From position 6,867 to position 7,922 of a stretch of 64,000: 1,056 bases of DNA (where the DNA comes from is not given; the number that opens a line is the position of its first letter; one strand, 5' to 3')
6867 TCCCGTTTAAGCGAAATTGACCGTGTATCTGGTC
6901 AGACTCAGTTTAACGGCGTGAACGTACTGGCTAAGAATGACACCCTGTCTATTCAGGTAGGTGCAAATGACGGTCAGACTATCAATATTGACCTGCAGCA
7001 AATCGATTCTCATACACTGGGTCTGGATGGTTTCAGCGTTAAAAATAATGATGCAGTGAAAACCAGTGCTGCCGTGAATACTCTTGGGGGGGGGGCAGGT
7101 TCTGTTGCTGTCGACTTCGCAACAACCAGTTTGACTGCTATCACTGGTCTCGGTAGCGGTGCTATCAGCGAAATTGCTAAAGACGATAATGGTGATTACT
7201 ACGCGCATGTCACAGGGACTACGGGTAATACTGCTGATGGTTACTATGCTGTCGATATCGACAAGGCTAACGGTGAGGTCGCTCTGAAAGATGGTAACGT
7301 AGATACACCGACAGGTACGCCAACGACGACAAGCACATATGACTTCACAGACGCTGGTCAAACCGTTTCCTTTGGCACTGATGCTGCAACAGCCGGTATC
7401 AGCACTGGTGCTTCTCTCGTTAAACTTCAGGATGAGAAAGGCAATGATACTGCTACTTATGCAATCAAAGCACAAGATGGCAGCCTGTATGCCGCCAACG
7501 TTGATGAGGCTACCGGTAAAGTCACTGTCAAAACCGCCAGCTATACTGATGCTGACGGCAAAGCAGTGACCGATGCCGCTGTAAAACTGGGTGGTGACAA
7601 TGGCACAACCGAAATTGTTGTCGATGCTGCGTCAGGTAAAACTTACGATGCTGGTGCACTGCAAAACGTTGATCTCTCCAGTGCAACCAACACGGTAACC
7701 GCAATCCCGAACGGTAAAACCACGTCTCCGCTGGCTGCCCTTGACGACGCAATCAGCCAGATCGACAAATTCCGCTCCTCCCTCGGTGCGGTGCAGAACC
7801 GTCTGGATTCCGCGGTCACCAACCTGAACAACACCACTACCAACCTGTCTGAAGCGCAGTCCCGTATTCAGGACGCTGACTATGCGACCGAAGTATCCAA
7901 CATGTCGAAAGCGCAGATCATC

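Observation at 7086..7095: G10 homopolymer inside the hypervariable domain of flagellin fliC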

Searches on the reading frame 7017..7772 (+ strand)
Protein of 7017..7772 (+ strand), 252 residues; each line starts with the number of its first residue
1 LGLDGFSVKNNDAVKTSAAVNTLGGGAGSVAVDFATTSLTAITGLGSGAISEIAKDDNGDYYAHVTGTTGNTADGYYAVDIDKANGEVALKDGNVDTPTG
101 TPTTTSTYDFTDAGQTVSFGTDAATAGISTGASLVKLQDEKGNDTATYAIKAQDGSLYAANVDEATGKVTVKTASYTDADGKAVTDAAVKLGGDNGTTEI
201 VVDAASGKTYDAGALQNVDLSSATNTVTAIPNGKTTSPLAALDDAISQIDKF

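Call 30: find_homologous_proteins(query=window:7017-7772:+, max_evalue=1e-10)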
Query seq(252 aa): 4963 candidates shared short words with the query, none scored E <= 1e-10.

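Call 58: find_related_loci(query=window:7062-7751:+, collection=genome_contigs, flank=2500)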
Query seq(230 aa) (230 aa) in genome_contigs; peptide patterns used: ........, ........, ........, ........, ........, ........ (x = any residue, [..] = any of these).
189 stretches matched a pattern; 2 encode a relative of the query (tblastn E <= 1e-3); 2 distinct loci.
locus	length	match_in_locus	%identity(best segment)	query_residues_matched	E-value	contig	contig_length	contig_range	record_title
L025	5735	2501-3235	69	1-230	6e-86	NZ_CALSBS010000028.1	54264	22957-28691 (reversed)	Pseudocitrobacter vendiensis strain CPO20170097T, whole genome shotgun sequence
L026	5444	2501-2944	37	15-155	1e-9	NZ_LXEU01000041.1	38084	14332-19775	Kluyvera georgiana ATCC 51603 Sequence00041, whole genome shotgun sequence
